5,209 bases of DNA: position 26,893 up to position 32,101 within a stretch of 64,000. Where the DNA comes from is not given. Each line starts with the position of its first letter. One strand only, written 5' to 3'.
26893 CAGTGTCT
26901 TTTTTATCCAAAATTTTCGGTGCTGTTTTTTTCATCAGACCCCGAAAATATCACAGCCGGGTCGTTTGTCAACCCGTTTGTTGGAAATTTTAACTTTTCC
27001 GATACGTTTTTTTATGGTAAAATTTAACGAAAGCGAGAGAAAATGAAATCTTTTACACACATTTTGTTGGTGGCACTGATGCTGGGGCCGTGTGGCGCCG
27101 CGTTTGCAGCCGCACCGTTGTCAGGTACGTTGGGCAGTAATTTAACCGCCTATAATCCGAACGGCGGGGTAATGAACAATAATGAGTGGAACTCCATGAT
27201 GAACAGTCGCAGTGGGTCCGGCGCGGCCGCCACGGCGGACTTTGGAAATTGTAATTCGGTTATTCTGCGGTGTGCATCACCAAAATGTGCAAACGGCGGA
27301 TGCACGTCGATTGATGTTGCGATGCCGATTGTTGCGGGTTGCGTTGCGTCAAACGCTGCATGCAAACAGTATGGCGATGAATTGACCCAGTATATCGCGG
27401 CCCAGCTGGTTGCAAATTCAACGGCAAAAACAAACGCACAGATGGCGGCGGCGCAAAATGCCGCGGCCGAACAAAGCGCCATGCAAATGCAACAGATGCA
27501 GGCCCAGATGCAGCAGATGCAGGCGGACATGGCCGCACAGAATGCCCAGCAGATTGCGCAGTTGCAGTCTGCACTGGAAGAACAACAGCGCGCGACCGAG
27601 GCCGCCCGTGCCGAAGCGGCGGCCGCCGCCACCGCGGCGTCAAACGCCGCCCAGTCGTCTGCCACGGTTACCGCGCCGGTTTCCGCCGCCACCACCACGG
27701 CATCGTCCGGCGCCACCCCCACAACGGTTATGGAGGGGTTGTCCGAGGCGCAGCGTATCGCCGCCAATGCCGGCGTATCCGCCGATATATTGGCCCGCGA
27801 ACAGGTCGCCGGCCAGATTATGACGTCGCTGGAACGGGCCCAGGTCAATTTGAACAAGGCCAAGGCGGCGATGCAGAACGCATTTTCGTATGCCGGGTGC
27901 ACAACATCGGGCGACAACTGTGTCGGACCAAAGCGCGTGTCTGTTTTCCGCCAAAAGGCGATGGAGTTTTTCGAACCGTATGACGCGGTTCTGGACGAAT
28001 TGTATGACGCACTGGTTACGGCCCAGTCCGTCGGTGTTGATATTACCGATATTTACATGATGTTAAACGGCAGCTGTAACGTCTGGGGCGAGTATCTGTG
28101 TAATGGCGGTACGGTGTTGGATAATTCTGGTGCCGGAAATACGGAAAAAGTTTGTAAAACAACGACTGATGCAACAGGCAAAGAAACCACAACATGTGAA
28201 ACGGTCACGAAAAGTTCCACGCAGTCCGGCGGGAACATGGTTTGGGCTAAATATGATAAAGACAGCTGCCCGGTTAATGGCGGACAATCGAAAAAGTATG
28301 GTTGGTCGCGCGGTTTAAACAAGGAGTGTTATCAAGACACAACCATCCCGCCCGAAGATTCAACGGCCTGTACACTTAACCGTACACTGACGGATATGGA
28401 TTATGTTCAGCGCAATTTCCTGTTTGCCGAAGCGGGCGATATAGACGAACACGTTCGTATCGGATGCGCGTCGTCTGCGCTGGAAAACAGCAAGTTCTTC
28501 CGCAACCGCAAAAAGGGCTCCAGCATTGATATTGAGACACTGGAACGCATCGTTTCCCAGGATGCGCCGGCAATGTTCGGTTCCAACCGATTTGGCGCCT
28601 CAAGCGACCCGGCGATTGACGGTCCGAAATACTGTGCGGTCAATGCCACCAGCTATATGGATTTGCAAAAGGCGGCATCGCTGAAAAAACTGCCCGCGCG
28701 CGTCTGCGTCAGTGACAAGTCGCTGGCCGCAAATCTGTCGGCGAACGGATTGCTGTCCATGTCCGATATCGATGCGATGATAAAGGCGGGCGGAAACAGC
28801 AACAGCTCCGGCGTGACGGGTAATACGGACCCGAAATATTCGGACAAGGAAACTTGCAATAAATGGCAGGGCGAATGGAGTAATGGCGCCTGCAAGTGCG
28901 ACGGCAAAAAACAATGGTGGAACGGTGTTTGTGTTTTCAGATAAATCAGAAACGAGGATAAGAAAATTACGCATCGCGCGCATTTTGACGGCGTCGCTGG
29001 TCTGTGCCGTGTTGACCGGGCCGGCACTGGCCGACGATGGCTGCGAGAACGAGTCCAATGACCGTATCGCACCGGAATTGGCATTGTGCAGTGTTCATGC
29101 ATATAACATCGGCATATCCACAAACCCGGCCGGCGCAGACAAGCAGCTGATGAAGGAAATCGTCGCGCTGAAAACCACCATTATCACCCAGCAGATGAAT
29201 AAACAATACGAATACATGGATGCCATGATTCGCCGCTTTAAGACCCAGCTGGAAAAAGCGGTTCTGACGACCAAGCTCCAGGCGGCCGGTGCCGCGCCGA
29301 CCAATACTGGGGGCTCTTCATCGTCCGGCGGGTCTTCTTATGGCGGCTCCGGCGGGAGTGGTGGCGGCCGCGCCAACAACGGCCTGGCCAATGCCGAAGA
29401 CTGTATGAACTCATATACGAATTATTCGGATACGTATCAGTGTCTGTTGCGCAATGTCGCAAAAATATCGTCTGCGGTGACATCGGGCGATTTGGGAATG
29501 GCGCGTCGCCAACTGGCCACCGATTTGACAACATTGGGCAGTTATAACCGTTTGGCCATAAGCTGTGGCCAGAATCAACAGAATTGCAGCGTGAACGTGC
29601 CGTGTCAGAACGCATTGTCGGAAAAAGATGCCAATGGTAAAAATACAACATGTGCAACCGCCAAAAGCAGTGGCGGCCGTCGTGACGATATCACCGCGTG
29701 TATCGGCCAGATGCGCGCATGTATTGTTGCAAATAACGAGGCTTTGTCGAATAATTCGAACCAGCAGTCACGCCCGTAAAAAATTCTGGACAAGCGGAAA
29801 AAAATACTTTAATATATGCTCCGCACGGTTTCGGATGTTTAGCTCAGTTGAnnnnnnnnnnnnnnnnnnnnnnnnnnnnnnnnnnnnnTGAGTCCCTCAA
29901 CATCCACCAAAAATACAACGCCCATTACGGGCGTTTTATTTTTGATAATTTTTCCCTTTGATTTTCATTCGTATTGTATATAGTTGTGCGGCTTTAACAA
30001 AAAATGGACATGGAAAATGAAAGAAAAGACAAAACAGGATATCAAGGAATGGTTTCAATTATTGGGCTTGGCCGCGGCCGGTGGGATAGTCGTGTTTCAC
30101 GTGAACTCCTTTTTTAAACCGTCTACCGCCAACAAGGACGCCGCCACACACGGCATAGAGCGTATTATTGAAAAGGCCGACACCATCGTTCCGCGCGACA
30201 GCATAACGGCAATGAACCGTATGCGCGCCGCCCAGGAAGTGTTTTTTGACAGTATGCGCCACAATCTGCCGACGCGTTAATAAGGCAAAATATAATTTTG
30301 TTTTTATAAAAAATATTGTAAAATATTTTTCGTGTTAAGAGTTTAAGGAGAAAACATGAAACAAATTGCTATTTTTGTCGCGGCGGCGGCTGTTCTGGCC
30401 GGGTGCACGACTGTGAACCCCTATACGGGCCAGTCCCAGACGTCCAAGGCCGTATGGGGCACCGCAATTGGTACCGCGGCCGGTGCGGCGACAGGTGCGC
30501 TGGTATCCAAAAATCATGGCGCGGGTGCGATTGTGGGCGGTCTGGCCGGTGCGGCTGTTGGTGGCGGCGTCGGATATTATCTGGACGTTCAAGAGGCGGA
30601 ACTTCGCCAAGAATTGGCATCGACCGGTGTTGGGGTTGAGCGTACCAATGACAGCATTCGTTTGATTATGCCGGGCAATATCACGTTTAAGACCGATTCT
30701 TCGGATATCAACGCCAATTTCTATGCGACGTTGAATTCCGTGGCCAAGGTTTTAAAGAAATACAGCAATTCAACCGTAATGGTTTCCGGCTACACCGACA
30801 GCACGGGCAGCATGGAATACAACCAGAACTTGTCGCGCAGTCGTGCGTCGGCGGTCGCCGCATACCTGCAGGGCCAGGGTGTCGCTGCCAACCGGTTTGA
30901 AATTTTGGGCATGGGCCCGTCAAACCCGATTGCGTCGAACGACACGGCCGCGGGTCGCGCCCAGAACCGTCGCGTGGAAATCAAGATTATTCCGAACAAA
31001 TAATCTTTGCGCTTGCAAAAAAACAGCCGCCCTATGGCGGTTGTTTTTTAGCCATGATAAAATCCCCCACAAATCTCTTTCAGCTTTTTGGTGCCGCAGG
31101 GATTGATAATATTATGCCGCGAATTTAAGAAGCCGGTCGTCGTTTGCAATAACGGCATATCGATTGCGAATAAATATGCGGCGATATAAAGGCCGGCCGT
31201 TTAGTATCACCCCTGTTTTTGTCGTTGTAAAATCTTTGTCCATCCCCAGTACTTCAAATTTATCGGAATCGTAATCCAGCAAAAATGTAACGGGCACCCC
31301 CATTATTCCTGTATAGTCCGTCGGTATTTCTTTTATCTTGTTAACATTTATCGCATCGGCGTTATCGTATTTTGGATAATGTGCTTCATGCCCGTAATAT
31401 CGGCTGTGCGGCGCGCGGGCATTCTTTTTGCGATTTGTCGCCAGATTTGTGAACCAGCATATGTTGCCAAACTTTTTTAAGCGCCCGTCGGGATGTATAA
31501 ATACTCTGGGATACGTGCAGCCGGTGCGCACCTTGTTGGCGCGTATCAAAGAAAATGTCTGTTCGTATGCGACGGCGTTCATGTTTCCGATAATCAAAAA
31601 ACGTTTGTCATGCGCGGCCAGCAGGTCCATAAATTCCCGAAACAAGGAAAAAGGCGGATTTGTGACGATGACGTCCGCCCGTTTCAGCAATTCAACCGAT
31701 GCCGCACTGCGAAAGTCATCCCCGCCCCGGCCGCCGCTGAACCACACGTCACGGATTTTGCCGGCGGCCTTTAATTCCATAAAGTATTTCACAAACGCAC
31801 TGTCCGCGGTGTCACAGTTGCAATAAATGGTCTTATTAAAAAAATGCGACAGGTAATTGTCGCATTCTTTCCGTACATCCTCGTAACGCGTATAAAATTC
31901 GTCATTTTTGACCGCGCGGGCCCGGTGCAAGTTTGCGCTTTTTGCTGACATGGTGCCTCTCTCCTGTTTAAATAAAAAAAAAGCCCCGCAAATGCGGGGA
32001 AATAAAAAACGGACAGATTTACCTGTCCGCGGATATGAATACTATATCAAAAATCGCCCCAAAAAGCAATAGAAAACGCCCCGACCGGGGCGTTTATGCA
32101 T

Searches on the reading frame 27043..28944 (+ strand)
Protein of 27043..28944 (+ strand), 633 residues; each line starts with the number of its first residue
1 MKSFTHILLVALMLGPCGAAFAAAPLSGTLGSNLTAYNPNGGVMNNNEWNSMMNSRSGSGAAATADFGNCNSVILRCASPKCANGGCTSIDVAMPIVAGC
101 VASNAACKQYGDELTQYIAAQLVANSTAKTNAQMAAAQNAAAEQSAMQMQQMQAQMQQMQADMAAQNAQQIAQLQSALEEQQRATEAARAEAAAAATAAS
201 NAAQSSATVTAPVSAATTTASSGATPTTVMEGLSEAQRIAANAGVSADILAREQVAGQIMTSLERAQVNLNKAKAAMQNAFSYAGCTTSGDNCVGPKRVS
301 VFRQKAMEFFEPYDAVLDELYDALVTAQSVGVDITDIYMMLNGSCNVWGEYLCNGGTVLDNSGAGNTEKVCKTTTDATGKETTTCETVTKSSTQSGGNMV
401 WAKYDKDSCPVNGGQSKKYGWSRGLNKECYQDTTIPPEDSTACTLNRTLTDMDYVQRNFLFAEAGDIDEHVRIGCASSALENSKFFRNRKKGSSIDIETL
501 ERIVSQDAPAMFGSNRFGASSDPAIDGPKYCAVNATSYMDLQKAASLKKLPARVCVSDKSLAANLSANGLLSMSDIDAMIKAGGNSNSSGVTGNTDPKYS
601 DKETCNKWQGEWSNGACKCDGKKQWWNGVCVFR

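Call 47: find_homologous_proteins(query=window:27043-28944:+, max_evalue=0.001)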
Query window:27043-28944:+ (633 aa): 1258 proteins with E <= 0.001 among 8000 candidates; the best 120 are listed.
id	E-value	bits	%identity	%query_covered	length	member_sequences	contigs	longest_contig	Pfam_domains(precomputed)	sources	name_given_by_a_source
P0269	0.0e+0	1326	94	100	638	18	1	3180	-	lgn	-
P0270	0.0e+0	1190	89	100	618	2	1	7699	-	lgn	-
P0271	0.0e+0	1166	87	100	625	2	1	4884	-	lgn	-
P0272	0.0e+0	1124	84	100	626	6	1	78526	-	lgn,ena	-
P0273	0.0e+0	1048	79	100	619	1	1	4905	-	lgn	-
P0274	2.5e-292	989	70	100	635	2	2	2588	-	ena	-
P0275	2.4e-278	943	73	100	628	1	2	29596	-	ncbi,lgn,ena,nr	ncbi:MAG: hypothetical protein K2I81_04160 [Alphaproteobacteria bacterium]|nr:hypothetical protein [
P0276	7.1e-267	905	69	100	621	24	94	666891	-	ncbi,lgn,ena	-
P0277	2.4e-265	900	70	100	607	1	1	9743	-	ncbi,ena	-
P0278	4.8e-265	899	70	100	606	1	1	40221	-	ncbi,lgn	-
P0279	6.9e-265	898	70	100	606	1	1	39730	-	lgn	-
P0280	7.4e-265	898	69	100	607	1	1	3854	-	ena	-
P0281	1.3e-264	897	69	100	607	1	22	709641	-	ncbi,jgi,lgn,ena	-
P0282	2.3e-264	897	69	100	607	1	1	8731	-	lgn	-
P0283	3.0e-264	896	69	100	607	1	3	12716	-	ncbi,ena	-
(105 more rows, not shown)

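Call 100: search_protein_families(library=phrogs, proteins=[window:27043-28944:+], max_evalue=0.01)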
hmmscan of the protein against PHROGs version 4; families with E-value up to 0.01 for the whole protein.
window:27043-28944:+ (633 aa): 0 families

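Call 101: search_protein_families(library=padloc, proteins=[window:27043-28944:+], max_evalue=0.01)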
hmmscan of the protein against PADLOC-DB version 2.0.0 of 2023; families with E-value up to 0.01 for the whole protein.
window:27043-28944:+ (633 aa): 1 family
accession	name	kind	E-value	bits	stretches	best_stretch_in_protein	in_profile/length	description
PDLC00512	JetC1|JetC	-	0.0064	12.5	1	105-280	287-463/1123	DUF3584 domain; MukB-like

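Call 102: search_protein_families(library=pfam, proteins=[window:27043-28944:+], max_evalue=0.1)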
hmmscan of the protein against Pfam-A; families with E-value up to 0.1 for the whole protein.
window:27043-28944:+ (633 aa): 3 families
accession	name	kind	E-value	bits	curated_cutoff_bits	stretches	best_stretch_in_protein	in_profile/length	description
PF03153.18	TFIIA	-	0.0029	18.1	36.2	1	108-274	148-303/415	Transcription factor IIA, alpha/beta subunit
PF11068.13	YlqD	-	0.0072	17.1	27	1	127-193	14-80/131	YlqD protein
PF16515.11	HIP1_clath_bdg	-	0.099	13.5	28.8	0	115-188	13-85/99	Clathrin-binding domain of Huntingtin-interacting protein 1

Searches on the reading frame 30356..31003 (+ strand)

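Call 78: search_protein_families(library=pfam, proteins=[window:30356-31003:+], max_evalue=0.001)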
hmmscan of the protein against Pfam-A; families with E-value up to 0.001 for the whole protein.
window:30356-31003:+ (215 aa): 4 families
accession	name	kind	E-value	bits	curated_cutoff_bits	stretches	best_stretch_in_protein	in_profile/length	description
PF00691.25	OmpA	-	6.5e-25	87.8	27.2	1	110-205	1-98/98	OmpA family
PF13488.11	Gly-zipper_Omp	-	3.7e-08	33.6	25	1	35-80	2-46/46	Glycine zipper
PF13441.11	Gly-zipper_YMGG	-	8.2e-08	32.3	28.9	1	31-75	2-45/45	YMGG-like Gly-zipper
PF05433.20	Rick_17kDa_Anti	-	0.00018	21.8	24.2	1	34-75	1-41/43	Glycine zipper 2TM domain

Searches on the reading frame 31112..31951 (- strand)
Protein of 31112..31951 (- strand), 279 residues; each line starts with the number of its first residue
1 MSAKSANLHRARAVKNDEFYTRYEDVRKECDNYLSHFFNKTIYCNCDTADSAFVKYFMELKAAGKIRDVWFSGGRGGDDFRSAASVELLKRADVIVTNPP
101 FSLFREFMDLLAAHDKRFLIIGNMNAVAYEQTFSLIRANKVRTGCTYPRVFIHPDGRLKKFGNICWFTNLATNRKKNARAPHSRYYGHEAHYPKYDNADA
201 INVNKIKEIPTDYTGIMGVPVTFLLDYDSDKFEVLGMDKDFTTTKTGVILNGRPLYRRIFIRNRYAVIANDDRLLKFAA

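Call 78: search_protein_families(library=pfam, proteins=[window:31112-31951:-], max_evalue=0.001)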
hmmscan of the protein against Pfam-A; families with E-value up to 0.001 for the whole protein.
window:31112-31951:- (279 aa): 1 family
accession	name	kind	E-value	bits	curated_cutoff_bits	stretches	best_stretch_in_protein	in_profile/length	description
PF13651.11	EcoRI_methylase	-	4.1e-71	240.5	26.4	3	75-147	122-194/345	Adenine-specific methyltransferase EcoRI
